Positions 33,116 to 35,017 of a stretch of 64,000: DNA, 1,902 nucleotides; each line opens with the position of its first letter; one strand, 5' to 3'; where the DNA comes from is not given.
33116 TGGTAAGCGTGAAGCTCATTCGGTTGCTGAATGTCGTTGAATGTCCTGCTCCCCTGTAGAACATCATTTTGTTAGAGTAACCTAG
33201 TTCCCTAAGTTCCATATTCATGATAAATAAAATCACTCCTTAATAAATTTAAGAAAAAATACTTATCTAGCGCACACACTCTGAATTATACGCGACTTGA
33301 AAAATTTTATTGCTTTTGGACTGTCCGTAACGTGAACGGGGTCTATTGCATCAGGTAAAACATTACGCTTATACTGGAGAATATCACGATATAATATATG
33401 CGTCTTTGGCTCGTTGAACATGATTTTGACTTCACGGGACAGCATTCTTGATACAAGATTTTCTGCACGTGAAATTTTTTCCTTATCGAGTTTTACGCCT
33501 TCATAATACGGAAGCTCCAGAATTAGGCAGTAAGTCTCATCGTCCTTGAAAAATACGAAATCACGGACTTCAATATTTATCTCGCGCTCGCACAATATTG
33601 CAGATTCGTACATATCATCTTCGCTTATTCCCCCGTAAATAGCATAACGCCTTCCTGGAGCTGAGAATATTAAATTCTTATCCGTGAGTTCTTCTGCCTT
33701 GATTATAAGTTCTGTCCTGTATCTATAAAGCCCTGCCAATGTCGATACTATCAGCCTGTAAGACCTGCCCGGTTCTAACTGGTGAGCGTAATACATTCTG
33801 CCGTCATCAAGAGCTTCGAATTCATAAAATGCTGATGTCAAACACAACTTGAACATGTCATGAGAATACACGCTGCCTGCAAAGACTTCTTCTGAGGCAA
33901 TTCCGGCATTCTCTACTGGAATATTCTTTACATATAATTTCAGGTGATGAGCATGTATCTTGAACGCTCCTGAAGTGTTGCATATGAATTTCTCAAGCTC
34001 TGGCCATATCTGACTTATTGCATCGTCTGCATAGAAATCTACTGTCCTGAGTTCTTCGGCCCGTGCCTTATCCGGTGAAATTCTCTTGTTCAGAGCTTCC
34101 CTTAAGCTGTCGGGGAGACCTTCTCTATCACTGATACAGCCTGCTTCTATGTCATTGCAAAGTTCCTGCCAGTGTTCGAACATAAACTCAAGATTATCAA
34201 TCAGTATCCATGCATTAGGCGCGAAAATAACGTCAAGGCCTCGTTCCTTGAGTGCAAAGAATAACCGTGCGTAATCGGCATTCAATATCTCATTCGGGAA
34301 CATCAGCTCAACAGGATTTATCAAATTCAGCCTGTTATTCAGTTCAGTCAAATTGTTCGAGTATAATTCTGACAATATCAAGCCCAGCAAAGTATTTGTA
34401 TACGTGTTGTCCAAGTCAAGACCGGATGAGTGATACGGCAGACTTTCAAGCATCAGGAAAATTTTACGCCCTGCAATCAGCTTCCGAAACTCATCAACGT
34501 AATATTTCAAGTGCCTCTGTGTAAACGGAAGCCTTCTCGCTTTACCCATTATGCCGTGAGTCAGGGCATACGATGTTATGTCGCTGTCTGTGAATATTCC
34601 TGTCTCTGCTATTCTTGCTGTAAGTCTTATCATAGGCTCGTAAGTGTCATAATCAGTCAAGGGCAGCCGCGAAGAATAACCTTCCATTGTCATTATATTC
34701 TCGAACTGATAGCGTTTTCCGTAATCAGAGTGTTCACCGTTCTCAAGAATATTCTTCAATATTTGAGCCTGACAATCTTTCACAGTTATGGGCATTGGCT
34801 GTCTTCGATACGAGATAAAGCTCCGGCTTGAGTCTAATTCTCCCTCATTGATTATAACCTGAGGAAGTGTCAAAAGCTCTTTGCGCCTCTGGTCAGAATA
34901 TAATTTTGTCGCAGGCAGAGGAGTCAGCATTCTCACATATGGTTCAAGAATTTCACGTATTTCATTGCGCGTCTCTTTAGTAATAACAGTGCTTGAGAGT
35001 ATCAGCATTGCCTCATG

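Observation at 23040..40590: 17.5-kb, 13-gene operon for a glyco/acyl conjugate with three adenylating enzymes and two condensation-like enzymes but no carrier protein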

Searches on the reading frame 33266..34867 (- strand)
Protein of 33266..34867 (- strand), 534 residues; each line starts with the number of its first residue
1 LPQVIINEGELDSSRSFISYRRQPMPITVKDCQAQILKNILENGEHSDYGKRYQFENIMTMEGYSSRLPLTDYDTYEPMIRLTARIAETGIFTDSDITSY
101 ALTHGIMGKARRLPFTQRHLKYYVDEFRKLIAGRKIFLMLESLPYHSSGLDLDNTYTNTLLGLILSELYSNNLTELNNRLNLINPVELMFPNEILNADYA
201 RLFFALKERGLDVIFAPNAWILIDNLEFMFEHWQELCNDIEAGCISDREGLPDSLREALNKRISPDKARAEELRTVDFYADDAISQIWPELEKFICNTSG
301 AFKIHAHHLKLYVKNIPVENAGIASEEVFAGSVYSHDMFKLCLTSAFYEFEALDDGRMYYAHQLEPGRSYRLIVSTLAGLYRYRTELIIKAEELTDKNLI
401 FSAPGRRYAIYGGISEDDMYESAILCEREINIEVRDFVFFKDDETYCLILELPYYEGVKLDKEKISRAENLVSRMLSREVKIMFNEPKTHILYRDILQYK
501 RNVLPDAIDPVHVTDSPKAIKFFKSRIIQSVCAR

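Call 69: search_solved_structures(query=window:33266-34867:-, max_evalue=0.01, show_alignments=2)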
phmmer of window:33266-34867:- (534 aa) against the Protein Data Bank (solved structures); distinct sequences matched with E-value up to 0.01: 11.
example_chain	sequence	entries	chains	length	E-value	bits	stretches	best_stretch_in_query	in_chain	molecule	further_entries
4b2g_A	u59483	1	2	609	2.5e-13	52.8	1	30-409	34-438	GH3-1 AUXIN CONJUGATING ENZYME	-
7vka_A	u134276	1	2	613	8.8e-13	51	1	27-331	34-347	Indole-3-acetic acid-amido synthetase GH3.6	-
9fwd_A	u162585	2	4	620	9.2e-13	50.9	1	27-331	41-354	Indole-3-acetic acid-amido synthetase GH3.6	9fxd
5ech_A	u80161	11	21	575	2.3e-12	49.6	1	30-391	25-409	Jasmonic acid-amido synthetase JAR1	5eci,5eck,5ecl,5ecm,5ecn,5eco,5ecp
4epl_A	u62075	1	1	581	2.3e-12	49.6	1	30-391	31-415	Jasmonic acid-amido synthetase JAR1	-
7dk8_A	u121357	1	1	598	1.2e-11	47.3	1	25-390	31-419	Probable indole-3-acetic acid-amido synthetase GH3.8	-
5kod_A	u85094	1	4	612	1.7e-10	43.4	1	30-331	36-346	Indole-3-acetic acid-amido synthetase GH3.5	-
6avh_A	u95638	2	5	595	8.8e-10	41.1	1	25-425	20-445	GH3.15 acyl acid amido synthetase | AtGH3.15 acyl acid amido synthetase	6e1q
6oms_A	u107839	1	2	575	1.1e-09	40.8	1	24-458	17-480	4-substituted benzoates-glutamate ligase GH3.12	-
4epm_A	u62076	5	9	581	1.1e-09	40.8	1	24-458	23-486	4-substituted benzoates-glutamate ligase GH3.12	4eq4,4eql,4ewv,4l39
8xzv_E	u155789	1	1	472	0.0082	18.1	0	405-476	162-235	Fructokinase-like 1, chloroplastic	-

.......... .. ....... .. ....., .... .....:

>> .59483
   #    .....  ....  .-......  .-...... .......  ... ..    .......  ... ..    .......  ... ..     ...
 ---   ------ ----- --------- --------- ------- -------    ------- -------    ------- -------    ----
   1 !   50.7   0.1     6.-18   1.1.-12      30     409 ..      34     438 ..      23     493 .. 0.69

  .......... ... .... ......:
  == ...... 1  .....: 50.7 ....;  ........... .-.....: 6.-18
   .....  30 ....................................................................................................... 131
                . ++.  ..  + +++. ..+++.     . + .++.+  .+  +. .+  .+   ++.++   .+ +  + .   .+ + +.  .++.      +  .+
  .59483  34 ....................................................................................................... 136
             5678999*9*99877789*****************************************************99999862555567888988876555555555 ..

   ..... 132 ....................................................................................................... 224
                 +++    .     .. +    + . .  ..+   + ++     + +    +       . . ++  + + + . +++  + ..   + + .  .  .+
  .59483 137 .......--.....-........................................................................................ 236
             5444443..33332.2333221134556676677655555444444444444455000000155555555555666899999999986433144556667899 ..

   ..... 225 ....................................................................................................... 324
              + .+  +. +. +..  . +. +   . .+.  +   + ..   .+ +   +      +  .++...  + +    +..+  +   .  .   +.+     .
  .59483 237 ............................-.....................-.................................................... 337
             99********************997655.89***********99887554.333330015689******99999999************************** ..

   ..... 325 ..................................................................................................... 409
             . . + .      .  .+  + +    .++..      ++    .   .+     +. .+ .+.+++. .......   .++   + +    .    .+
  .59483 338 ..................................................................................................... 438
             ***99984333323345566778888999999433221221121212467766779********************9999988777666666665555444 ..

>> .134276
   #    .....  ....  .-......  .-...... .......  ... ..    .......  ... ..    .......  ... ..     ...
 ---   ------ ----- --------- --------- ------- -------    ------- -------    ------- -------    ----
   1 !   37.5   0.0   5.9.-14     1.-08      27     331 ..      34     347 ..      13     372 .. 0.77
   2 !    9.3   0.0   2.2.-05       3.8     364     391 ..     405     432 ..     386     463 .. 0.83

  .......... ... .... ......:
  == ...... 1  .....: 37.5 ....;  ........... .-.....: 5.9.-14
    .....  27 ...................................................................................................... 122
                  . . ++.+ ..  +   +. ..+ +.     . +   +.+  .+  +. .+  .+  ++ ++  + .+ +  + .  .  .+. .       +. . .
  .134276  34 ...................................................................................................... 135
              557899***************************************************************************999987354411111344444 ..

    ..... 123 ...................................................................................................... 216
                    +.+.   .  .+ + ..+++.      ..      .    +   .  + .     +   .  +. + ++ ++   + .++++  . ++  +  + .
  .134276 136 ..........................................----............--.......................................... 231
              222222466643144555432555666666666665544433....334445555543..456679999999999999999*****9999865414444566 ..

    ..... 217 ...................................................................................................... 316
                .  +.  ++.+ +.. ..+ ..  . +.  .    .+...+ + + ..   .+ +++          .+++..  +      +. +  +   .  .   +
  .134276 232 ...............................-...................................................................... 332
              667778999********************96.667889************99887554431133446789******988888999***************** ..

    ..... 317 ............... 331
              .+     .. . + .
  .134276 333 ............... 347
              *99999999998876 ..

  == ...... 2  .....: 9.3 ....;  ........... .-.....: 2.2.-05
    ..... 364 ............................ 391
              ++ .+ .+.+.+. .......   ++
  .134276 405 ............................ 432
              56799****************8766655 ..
